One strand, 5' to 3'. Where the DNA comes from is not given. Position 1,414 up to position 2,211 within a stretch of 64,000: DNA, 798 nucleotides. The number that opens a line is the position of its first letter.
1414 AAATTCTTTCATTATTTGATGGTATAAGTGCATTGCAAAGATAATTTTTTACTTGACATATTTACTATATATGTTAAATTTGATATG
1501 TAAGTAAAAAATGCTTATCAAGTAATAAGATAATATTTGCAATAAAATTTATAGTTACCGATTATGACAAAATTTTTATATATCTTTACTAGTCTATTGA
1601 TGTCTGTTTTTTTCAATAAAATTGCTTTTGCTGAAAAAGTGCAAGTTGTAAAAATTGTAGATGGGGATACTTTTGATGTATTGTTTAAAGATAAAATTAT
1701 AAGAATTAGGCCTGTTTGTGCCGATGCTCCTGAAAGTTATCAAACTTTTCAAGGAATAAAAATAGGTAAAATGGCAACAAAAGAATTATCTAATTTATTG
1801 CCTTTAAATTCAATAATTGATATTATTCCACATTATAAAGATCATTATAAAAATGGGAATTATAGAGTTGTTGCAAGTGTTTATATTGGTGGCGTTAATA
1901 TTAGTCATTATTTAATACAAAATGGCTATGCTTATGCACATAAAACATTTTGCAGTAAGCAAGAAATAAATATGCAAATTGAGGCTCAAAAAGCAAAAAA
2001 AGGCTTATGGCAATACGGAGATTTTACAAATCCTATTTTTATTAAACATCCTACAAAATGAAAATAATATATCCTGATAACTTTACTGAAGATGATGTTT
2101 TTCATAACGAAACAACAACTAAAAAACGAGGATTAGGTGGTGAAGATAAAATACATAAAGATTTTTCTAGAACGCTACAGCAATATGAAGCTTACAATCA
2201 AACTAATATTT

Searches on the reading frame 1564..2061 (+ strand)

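Call 73: search_protein_families(library=pfam, proteins=[window:1564-2061:+], max_evalue=0.001)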
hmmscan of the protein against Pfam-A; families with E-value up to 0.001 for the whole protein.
window:1564-2061:+ (165 aa): 1 family
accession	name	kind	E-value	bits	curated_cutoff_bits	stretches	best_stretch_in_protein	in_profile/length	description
PF00565.23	SNase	-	2.4e-10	41.2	21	1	48-150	2-106/107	Staphylococcal nuclease homologue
